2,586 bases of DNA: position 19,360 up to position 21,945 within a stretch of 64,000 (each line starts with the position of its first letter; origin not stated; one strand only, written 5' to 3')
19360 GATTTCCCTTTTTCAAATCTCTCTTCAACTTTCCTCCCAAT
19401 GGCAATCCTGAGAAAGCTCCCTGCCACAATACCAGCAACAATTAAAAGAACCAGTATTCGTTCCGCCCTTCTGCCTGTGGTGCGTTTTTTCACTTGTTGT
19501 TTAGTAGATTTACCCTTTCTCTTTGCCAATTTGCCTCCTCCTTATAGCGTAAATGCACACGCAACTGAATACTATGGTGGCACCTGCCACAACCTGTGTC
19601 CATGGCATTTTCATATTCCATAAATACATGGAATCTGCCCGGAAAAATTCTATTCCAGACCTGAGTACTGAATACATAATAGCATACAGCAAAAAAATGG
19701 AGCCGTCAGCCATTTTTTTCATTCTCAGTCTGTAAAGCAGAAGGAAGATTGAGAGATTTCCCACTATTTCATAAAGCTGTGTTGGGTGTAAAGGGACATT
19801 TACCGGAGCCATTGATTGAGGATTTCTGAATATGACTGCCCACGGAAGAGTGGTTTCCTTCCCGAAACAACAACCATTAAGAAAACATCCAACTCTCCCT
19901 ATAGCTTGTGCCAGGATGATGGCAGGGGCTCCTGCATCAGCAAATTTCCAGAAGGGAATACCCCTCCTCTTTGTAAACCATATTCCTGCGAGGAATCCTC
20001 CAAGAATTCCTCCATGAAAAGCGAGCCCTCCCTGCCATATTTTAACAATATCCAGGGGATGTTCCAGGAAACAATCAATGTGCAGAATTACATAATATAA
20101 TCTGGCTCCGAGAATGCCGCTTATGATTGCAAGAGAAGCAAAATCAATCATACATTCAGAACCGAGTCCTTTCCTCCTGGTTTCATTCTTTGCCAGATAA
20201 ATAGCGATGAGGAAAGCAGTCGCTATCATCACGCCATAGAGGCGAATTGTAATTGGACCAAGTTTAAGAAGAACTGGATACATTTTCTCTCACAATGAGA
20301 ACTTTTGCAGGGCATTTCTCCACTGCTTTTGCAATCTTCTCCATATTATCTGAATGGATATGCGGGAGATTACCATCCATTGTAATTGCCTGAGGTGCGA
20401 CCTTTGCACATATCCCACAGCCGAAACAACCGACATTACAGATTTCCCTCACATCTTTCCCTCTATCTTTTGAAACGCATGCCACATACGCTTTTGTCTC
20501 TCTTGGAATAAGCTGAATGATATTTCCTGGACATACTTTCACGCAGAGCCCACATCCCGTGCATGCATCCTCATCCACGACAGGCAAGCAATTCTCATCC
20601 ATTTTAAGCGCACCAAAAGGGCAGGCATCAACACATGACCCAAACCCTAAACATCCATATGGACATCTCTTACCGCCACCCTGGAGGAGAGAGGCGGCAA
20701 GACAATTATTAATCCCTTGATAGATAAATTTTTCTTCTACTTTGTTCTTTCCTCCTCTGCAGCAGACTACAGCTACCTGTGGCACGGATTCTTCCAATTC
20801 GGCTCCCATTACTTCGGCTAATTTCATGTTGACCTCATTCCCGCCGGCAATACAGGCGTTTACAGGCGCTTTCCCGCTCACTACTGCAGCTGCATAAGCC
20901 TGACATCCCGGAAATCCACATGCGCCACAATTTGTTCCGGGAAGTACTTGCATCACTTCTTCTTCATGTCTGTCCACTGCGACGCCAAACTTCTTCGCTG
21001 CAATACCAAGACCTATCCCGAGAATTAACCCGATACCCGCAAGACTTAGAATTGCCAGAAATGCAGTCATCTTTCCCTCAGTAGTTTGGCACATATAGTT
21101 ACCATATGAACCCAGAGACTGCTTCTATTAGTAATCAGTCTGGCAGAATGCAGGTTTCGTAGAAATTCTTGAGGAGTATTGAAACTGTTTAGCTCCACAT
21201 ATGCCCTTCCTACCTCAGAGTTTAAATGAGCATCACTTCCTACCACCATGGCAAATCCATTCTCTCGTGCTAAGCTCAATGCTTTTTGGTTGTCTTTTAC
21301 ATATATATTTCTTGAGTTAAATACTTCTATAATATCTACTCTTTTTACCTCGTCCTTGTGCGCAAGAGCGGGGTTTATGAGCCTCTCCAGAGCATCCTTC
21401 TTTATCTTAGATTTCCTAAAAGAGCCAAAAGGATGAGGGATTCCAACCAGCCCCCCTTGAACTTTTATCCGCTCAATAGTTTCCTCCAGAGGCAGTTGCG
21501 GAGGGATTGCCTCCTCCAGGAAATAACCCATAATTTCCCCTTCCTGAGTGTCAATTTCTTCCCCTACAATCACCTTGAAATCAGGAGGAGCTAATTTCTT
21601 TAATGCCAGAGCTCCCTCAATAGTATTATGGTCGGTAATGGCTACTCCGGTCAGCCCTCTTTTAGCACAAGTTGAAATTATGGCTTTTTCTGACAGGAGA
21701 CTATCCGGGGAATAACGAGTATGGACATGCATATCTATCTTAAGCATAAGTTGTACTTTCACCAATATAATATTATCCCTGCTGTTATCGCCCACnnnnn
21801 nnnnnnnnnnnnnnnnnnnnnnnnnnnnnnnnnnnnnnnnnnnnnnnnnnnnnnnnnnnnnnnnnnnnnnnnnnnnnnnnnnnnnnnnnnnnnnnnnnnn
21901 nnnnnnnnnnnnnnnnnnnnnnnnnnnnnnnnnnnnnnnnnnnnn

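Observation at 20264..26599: Atypical Rnf locus: rnfD-G-E-A, three unrelated genes, then rnfB; no rnfC in the window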

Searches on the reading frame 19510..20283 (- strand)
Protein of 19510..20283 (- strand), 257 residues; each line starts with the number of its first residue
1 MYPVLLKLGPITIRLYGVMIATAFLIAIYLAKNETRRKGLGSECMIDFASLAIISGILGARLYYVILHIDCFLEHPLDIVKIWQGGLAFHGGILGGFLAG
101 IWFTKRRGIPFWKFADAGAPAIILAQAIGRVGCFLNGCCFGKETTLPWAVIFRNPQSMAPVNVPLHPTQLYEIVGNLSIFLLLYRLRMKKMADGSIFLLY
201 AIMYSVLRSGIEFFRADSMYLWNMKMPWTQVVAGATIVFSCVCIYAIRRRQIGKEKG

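Call 3: search_protein_families(library=pfam, proteins=[window:19510-20283:-])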
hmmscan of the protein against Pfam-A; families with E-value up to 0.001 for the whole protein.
window:19510-20283:- (257 aa): 1 family
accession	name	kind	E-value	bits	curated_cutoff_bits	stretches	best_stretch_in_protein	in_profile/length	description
PF01790.23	LGT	-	1.2e-75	254.3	24.9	1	3-244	1-238/240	Prolipoprotein diacylglyceryl transferase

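Call 4: search_protein_families(library=ncbifam, proteins=[window:19510-20283:-])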
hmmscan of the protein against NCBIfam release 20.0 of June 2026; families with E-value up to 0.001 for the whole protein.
window:19510-20283:- (257 aa): 8 families
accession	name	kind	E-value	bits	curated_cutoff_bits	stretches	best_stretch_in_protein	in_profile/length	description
NF000778.0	PRK00052.3-4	equivalog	2.5e-55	187.8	334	1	1-251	1-247/252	prolipoprotein diacylglyceryl transferase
TIGR00544.1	lgt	equivalog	4.4e-53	180.5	118.9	1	3-241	12-263/280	prolipoprotein diacylglyceryl transferase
NF000784.0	PRK00052.4-5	subfamily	6.9e-43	146.9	409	2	1-157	1-156/298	prolipoprotein diacylglyceryl transferase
NF009611.0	PRK13108.1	equivalog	9.6e-32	110.5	636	1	7-219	17-248/476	prolipoprotein diacylglyceryl transferase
NF000779.0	PRK00052.3-5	equivalog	4.4e-29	102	405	1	3-223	8-214/257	prolipoprotein diacylglyceryl transferase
NF000775.0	PRK00052.2-5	equivalog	6.6e-28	97.8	428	1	4-217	27-245/288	prolipoprotein diacylglyceryl transferase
NF000777.0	PRK00052.3-2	equivalog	1.6e-14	54.2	558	1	85-226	112-255/310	prolipoprotein diacylglyceryl transferase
NF000780.0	PRK00052.4-1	equivalog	1.9e-08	33.9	547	1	22-231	42-261/327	prolipoprotein diacylglyceryl transferase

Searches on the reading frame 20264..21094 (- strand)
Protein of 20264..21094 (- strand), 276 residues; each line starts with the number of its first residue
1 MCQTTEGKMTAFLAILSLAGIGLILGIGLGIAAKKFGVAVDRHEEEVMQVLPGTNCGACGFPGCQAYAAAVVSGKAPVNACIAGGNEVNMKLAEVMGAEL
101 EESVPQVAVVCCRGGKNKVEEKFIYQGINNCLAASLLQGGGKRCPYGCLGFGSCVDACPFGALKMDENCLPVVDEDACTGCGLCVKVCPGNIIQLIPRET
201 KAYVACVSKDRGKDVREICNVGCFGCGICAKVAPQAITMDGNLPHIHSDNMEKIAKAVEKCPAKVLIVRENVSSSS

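Call 3: search_protein_families(library=pfam, proteins=[window:20264-21094:-])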
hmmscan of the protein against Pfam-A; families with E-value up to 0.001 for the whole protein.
window:20264-21094:- (276 aa): 13 families
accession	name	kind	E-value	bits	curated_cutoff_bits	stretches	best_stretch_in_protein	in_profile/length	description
PF04060.18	FeS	-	2.4e-15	56.4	23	1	51-82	1-32/33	Putative Fe-S cluster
PF12838.12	Fer4_7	-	4.3e-11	43.5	27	2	148-191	2-51/52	4Fe-4S dicluster domain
PF00037.32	Fer4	-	2.2e-10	40.3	21.1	1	171-193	1-23/24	4Fe-4S binding domain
PF14697.11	Fer4_21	-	4e-10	40.1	35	1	148-194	8-58/59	4Fe-4S dicluster domain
PF13237.11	Fer4_10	-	3e-08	33.9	25.5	2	147-189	8-53/53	4Fe-4S dicluster domain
PF13187.11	Fer4_9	-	9.4e-08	32.4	27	2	148-192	2-51/52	4Fe-4S dicluster domain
PF12837.12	Fer4_6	-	3.2e-07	30.4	25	1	171-193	2-24/24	4Fe-4S binding domain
PF13459.11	Fer4_15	-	8.3e-07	30.1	22.4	1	172-191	2-21/66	4Fe-4S single cluster domain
PF12797.12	Fer4_2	-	1.7e-05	24.9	24.5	1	171-189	3-21/22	4Fe-4S binding domain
PF13484.11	Fer4_16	-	2e-05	25.7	30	1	178-234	2-64/66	4Fe-4S double cluster binding domain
PF12798.12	Fer4_3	-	0.00011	23.2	27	0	178-192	1-15/15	4Fe-4S binding domain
PF12800.12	Fer4_4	-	0.00026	21.5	24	1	176-189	2-15/17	4Fe-4S binding domain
PF25160.1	LdpA_Fe-S-bd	-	0.001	19.3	27.6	1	144-195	1-45/49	LdpA Fe-S cluster-binding domain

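Call 4: search_protein_families(library=ncbifam, proteins=[window:20264-21094:-])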
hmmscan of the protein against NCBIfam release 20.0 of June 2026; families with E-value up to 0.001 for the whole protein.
window:20264-21094:- (276 aa): 56 families (the best 25 are shown)
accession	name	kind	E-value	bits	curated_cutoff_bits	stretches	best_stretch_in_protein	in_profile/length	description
NF005503.0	PRK07118.1-2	equivalog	5.7e-73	245.7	252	1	12-266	3-263/292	RnfABCDGE type electron transport complex subunit B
NF041836.1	rnfB_Methano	equivalog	6e-69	232.4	445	1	14-267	10-263/265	Rnf electron transport complex subunit RnfB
NF005505.0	PRK07118.1-4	equivalog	5.1e-67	226.1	378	1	14-267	10-263/265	Fe-S cluster domain-containing protein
NF005504.0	PRK07118.1-3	equivalog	3.8e-65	220.1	437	1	12-266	5-265/293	Fe-S cluster domain-containing protein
NF005506.0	PRK07118.1-5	equivalog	1.6e-57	195.1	388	1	13-268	7-264/279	Fe-S cluster domain-containing protein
TIGR01944.1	rnfB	subfamily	5.1e-31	107.7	68.7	2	11-102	4-94/190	RnfABCDGE type electron transport complex subunit B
NF003475.0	PRK05113.1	equivalog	2.6e-27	95.9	203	2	11-103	4-95/190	electron transport complex subunit RsxB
NF005415.0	PRK06991.1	equivalog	2.9e-16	59.9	281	2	47-99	11-63/284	electron transport complex subunit RsxB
NF006446.0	PRK08764.1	equivalog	2.6e-15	56.5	220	2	45-98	10-63/139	Rnf electron transport complex subunit RnfB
TIGR02179.1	PorD_KorD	subfamily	6.3e-10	39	60.05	2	148-197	27-76/78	2-oxoacid:acceptor oxidoreductase, delta subunit, pyruvate/2-ketoisovalerate family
NF003195.0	PRK04165.1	equivalog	9.4e-09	34.7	306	1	46-97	7-58/450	acetyl-CoA decarbonylase/synthase complex subunit gamma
NF040684.1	PorD_Arch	equivalog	2.4e-08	34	120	1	148-196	34-82/85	pyruvate synthase subunit PorD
NF043069.1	T4HPD_activ_SAM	equivalog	1.2e-07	31.4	425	1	148-201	53-105/299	trans-4-hydroxy-L-proline dehydratase activase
NF038196.1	ferrodoxin_EFR1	subfamily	1.5e-07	31.7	75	1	147-196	185-232/242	EFR1 family ferrodoxin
TIGR03294.1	FrhG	equivalog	1.5e-07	31.4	245.5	1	148-192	176-219/228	coenzyme F420 hydrogenase subunit gamma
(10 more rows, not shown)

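Call 45: search_solved_structures(query=window:20264-21070:-, show_alignments=2, max_evalue=1e-10)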
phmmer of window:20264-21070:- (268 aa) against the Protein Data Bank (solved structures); distinct sequences matched with E-value up to 1e-10: 5.
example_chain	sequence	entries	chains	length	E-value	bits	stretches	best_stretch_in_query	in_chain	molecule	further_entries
7zc6_B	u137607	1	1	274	9.3e-67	228.7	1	6-265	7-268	RnfB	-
9eri_B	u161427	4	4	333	1.2e-57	198.9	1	5-256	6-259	Na(+)-translocating ferredoxin:NAD(+) oxidoreductase complex subunit B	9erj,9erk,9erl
8ahx_B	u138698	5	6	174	7.4e-25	91.3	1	6-96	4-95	Ion-translocating oxidoreductase complex subunit B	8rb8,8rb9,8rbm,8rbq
9sw6_G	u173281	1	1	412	2.3e-15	60.1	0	139-190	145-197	Polyferredoxin protein MvhB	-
9sfi_O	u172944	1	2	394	5.1e-11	45.9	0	139-188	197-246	Ferredoxin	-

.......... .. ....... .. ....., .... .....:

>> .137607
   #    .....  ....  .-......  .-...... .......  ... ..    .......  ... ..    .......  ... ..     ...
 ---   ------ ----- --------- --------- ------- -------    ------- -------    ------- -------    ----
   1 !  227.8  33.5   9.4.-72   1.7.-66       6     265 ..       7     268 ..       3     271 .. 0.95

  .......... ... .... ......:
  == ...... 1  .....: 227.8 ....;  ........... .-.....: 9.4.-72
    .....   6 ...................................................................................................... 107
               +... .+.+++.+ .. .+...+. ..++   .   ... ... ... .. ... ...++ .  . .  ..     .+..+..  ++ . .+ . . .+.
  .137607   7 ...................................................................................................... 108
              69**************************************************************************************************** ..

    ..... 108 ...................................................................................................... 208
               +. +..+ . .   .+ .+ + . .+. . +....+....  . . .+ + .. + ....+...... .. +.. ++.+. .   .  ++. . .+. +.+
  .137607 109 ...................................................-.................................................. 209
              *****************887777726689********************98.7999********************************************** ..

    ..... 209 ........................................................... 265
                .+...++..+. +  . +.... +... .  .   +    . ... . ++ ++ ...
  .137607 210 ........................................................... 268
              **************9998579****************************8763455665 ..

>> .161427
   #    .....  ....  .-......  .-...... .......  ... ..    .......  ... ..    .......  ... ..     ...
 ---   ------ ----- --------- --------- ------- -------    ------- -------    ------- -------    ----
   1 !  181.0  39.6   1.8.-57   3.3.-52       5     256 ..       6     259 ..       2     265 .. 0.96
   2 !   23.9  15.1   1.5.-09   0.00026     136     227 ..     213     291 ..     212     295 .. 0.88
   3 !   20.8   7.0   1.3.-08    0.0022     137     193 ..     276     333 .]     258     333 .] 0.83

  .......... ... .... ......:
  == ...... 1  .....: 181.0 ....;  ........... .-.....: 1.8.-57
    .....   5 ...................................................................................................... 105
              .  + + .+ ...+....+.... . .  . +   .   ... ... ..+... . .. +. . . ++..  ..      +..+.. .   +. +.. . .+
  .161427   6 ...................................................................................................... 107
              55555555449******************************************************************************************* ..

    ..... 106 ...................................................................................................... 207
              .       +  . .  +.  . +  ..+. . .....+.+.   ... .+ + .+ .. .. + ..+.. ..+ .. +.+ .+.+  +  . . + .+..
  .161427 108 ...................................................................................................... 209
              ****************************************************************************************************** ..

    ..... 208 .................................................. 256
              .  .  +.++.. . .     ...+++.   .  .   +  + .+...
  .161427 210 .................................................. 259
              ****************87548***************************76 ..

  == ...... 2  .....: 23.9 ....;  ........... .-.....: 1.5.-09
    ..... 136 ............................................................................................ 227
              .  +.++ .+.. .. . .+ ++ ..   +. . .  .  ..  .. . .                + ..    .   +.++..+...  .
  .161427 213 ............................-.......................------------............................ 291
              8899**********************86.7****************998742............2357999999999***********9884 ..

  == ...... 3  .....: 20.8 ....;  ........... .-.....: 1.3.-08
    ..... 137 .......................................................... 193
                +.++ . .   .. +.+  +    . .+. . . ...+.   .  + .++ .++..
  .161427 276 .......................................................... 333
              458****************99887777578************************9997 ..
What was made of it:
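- On Rnf (RnfABCDGE-type) complex: The protein aligns over its full length to 7ZC6_B and 9ERI_B (call 45).
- Checked: rnfB: aligns over its full length to the solved RnfB 7ZC6_B, E 9e-67 (call 45).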

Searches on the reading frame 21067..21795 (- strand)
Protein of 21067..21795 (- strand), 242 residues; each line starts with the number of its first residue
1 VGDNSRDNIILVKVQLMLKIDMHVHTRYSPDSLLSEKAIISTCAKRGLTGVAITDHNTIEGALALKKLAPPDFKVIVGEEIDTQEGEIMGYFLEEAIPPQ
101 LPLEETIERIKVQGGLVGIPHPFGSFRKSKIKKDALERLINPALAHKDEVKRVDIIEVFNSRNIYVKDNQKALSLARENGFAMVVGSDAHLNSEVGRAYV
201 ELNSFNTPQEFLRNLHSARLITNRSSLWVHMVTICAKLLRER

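Call 3: search_protein_families(library=pfam, proteins=[window:21067-21795:-])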
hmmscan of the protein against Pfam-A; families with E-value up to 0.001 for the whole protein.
window:21067-21795:- (242 aa): 2 families
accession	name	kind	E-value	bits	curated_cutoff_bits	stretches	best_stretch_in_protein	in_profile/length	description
PF13263.12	PHP_C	-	1.8e-14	53.4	21.3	1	168-219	3-55/56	PHP-associated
PF02811.25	PHP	-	2.9e-11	44.4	26.4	1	21-190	1-94/164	PHP domain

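Call 4: search_protein_families(library=ncbifam, proteins=[window:21067-21795:-])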
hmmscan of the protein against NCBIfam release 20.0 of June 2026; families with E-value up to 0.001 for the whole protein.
window:21067-21795:- (242 aa): 14 families
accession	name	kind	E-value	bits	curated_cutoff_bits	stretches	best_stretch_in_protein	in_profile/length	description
NF038032.1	CehA_McbA_metalo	domain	3e-17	63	80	1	19-220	4-213/315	CehA/McbA family metallohydrolase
NF041577.1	nside_bi_sphtase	equivalog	2.9e-09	36.5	400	1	17-81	1-65/276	3',5'-nucleoside bisphosphate phosphatase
NF047791.1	RNaseRnm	equivalog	4.9e-09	35.8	375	1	20-81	3-66/275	RNase RNM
NF045780.1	TrlF_fam_ATP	equivalog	2e-07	30.1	350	1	19-113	7-117/944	TrlF family AAA-like ATPase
TIGR01856.1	hisJ_fam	subfamily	3.4e-07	30.2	90.2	0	20-59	1-40/252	histidinol-phosphatase HisJ family protein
NF006702.0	PRK09248.1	domain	4e-07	29.8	264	0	17-57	2-42/246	PHP domain-containing protein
NF005596.0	PRK07328.1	subfamily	1.3e-05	24.7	202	0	170-202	211-243/269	histidinol-phosphatase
NF005996.1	PRK08123.1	equivalog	1.4e-05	24.5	133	0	163-199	224-258/262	histidinol-phosphatase HisJ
NF004981.0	PRK06361.1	equivalog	3.4e-05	23.3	117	0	20-57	2-38/217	histidinol phosphate phosphatase domain-containing protein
NF004226.0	PRK05673.1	equivalog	0.00013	20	1002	1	20-85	7-74/1146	DNA polymerase III subunit alpha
NF004086.0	PRK05588.1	equivalog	0.00014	22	321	0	21-57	3-38/255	histidinol phosphate phosphatase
TIGR00594.1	polc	superfamily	0.00022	19.4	434.35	1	20-87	2-71/1022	DNA polymerase III subunit alpha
TIGR01405.1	polC_Gram_pos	equivalog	0.00022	19.1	1043.45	1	19-81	104-168/1211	DNA polymerase III subunit alpha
NF006375.0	PRK08609.1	equivalog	0.00048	18.8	426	0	17-57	334-373/571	DNA polymerase/3'-5' exonuclease PolX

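Call 52: search_solved_structures(query=window:21067-21747:-, max_evalue=0.001)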
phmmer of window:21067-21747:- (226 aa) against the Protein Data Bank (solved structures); distinct sequences matched with E-value up to 0.001: 2.
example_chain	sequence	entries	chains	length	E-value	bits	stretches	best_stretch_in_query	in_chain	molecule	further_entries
2anu_A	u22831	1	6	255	7.7e-05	25.5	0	68-107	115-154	hypothetical protein TM0559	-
2yxo_A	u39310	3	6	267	8.2e-05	25.5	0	114-188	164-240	Histidinol phosphatase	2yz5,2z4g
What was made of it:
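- On Polyprenyl-phosphate pentofuranose donor pathway: It is not related to the known phosphatases, and its PDB matches are weak (call 52).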
